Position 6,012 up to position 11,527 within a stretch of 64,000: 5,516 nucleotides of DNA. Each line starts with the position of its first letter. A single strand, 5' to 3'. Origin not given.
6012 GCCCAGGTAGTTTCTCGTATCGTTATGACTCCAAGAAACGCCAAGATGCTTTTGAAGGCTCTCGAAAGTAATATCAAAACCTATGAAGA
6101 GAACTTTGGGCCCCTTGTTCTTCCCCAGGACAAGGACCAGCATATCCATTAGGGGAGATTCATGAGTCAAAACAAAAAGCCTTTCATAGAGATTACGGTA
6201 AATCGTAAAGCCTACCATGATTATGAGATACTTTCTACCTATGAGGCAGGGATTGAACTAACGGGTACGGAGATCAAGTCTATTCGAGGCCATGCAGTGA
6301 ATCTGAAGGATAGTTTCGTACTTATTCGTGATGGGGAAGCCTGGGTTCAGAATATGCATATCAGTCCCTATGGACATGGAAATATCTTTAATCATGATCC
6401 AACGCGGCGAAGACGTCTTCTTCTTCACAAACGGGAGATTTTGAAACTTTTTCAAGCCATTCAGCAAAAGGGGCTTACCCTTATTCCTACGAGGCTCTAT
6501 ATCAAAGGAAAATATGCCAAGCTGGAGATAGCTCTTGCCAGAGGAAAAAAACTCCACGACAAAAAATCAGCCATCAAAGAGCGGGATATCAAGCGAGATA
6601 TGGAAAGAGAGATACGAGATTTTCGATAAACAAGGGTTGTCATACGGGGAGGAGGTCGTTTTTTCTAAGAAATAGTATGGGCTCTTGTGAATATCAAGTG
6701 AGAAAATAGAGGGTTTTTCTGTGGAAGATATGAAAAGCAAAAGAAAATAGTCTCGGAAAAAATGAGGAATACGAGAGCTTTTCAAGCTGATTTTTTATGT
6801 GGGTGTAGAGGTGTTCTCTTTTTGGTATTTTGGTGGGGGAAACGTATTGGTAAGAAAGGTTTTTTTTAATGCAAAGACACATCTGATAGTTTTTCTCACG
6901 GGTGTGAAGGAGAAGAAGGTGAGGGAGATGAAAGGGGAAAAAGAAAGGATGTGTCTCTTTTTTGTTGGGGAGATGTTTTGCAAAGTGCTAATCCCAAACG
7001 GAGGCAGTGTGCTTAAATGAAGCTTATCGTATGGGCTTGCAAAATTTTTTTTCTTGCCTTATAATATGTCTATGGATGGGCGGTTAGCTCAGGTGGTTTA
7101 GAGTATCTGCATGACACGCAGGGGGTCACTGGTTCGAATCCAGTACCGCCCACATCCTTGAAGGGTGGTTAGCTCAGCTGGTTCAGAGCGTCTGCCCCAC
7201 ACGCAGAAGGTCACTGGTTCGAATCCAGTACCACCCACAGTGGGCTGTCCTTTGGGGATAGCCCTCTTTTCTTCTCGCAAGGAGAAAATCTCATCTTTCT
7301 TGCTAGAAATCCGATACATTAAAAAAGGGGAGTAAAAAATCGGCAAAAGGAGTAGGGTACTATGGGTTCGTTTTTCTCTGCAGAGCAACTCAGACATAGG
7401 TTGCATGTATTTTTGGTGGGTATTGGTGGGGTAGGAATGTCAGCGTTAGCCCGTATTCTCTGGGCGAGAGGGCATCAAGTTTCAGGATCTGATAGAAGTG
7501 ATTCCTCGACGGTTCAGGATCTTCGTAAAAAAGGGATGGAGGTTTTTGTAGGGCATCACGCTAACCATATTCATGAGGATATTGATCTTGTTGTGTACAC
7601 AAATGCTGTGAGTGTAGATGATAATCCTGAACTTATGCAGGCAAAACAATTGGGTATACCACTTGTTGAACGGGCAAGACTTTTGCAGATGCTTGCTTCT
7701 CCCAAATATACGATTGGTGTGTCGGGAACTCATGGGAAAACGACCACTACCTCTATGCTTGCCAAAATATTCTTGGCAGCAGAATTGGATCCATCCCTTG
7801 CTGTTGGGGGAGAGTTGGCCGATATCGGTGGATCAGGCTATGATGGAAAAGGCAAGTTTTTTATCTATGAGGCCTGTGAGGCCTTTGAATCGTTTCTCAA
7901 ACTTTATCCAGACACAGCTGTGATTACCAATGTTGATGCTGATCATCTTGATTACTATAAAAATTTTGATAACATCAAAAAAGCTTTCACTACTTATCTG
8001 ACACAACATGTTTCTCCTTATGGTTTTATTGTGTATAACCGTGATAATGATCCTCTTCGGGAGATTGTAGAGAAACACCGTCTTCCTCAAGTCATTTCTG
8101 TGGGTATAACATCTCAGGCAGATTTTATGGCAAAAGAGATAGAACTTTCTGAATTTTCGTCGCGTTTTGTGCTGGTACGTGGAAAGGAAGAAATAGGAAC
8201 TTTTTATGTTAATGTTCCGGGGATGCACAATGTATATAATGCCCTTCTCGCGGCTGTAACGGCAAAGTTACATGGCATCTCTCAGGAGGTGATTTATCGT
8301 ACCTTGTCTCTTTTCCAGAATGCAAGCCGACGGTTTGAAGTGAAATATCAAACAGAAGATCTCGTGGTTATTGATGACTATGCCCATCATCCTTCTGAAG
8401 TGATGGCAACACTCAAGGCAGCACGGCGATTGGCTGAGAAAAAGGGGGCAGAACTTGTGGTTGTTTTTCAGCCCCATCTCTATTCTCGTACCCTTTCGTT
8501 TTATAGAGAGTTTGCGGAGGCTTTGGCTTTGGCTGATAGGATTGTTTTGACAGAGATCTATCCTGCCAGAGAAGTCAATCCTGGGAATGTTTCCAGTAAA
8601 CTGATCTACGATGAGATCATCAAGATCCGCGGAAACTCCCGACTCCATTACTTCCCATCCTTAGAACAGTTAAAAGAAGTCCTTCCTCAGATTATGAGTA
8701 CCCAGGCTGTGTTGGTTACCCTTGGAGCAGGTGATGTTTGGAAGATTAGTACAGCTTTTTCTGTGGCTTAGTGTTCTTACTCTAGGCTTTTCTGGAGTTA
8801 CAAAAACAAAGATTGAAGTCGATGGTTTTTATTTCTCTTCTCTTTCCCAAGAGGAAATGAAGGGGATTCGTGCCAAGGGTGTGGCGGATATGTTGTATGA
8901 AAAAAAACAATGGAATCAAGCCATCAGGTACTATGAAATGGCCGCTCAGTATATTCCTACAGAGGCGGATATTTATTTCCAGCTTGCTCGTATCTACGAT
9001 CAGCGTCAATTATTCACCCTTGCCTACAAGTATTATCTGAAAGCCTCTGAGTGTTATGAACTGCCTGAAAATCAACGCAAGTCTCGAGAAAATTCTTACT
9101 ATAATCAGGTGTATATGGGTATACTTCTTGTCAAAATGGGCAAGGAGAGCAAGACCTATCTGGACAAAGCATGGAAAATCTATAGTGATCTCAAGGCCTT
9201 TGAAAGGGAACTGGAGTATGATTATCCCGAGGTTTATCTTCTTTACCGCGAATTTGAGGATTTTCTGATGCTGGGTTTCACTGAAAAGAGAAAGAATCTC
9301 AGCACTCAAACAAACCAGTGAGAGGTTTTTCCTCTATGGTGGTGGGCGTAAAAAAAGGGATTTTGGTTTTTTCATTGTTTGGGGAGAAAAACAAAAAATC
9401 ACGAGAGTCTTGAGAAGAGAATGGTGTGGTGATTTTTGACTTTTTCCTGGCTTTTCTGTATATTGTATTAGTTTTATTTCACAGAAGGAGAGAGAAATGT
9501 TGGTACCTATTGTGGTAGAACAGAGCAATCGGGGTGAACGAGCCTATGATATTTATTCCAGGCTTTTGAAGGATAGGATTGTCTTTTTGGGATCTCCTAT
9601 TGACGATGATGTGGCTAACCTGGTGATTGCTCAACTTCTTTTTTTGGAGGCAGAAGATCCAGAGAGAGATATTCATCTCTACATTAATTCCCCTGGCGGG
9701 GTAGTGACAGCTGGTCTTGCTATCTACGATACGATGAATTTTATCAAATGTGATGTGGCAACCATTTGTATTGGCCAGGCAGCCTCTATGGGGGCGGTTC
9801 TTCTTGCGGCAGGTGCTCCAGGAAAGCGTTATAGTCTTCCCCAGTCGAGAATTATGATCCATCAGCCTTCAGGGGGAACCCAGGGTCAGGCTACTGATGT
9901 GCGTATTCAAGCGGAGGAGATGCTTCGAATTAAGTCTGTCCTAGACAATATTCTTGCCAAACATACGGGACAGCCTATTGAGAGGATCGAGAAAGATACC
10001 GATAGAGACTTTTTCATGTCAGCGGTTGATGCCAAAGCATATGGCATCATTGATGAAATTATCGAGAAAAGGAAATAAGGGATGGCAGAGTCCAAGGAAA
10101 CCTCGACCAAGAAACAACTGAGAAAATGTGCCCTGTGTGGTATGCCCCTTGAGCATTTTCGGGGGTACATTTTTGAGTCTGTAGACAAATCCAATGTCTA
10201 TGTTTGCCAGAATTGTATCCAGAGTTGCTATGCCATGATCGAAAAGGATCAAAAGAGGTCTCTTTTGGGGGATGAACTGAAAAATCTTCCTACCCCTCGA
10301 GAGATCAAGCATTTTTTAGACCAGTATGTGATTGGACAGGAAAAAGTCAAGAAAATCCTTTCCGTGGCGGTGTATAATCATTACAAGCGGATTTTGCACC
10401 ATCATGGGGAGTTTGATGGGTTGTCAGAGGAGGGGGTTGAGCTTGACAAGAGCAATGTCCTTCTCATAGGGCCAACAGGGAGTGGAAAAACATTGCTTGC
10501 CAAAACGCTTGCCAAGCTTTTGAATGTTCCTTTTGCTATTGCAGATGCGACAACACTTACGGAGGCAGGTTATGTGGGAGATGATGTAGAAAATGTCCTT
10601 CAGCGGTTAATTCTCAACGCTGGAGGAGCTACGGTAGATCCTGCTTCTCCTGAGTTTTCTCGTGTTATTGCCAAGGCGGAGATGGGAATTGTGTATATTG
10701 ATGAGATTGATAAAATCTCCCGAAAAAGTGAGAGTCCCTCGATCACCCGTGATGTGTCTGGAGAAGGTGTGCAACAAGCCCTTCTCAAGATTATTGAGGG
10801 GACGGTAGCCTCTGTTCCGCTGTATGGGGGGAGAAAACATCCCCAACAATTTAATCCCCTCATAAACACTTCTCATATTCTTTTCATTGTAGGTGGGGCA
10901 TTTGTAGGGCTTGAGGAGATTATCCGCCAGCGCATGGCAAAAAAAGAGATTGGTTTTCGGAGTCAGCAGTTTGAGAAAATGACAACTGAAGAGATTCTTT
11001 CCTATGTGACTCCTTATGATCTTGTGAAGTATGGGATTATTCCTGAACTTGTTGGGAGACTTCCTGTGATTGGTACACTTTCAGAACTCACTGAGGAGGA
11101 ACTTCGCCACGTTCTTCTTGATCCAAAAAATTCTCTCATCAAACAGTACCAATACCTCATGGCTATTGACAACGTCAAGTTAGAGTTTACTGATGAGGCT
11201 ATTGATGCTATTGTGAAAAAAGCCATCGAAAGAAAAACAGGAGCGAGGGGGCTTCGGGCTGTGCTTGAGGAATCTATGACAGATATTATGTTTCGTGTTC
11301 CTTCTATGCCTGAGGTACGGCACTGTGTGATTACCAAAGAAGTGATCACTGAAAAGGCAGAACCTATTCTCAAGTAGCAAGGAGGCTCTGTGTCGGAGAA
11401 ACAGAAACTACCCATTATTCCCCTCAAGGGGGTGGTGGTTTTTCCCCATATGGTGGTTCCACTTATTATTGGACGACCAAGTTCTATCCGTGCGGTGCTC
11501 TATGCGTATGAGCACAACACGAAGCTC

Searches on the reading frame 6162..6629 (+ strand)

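Call 52: search_protein_families(library=pfam, proteins=[window:6162-6629:+], max_evalue=0.0001)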
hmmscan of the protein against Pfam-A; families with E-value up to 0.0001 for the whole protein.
window:6162-6629:+ (155 aa): 1 family
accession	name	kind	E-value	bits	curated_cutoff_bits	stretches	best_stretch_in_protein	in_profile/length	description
PF01668.23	SmpB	-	3.9e-62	208.8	27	1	11-152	1-142/143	SmpB protein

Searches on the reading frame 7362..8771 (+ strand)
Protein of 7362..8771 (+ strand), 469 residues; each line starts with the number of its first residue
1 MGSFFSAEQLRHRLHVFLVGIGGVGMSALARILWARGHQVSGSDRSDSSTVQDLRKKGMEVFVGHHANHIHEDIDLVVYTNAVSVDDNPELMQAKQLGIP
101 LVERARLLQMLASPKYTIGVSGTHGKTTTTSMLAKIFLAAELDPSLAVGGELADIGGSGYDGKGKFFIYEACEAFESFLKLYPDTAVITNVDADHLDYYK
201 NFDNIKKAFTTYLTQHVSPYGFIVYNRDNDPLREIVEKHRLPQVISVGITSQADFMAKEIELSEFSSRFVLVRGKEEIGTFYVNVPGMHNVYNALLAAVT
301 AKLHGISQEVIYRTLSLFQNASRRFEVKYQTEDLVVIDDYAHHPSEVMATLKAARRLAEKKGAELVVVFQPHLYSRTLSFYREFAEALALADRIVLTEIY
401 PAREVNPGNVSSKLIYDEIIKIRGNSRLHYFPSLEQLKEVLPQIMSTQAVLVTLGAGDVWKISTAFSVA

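Call 52: search_protein_families(library=pfam, proteins=[window:7362-8771:+], max_evalue=0.0001)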
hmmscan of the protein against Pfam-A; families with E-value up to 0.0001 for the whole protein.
window:7362-8771:+ (469 aa): 3 families
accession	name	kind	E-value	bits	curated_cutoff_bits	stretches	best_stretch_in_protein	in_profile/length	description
PF08245.18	Mur_ligase_M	-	8.3e-30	104.7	24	1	120-300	1-199/200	Mur ligase middle domain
PF01225.30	Mur_ligase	-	5.2e-26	91.3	21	1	18-116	4-95/95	Mur ligase family, catalytic domain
PF02875.26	Mur_ligase_C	-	1.2e-18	68.6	28.4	1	323-457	1-127/127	Mur ligase, glutamate ligase domain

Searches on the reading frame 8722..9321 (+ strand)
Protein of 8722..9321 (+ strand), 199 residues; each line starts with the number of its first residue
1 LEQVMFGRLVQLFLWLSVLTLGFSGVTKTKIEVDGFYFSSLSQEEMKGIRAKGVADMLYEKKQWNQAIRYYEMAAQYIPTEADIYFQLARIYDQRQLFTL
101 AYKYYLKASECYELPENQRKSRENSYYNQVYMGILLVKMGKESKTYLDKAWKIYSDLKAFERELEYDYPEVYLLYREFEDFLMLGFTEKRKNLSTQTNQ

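Call 52: search_protein_families(library=pfam, proteins=[window:8722-9321:+], max_evalue=0.0001)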
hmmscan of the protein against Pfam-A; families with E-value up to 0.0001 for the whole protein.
window:8722-9321:+ (199 aa): 1 family
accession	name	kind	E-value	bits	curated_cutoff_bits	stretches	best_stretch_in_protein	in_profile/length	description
PF07719.23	TPR_2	-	8.5e-05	22.8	27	0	55-80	8-33/34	Tetratricopeptide repeat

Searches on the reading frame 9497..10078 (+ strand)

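Call 52: search_protein_families(library=pfam, proteins=[window:9497-10078:+], max_evalue=0.0001)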
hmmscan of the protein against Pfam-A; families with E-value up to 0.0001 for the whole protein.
window:9497-10078:+ (193 aa): 1 family
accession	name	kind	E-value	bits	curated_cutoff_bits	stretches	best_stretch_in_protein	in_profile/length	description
PF00574.28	CLP_protease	-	3e-89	298.2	20.2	1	12-191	2-181/182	Clp protease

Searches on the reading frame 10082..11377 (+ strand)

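Call 52: search_protein_families(library=pfam, proteins=[window:10082-11377:+], max_evalue=0.0001)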
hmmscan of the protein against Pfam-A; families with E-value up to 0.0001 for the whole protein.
window:10082-11377:+ (431 aa): 6 families
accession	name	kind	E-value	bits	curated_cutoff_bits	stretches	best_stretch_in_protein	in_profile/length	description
PF07724.20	AAA_2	-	8.8e-29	101.1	27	1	123-330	3-166/166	AAA domain (Cdc48 subfamily)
PF00004.35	AAA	-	8.1e-14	52.6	21.2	1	126-249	1-106/131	ATPase family associated with various cellular activities (AAA)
PF10431.15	ClpB_D2-small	-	1.5e-11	44.6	21.9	1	336-408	1-69/81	C-terminal, D2-small domain, of ClpB protein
PF07728.20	AAA_5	-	3.1e-07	30.9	22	1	125-214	1-80/139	AAA domain (dynein-related subfamily)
PF13401.12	AAA_22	-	6.9e-07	30.1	27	1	123-215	5-99/130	AAA domain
PF01078.27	Mg_chelatase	-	1.3e-05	25.1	20.3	0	124-148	23-47/207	Magnesium chelatase, subunit ChlI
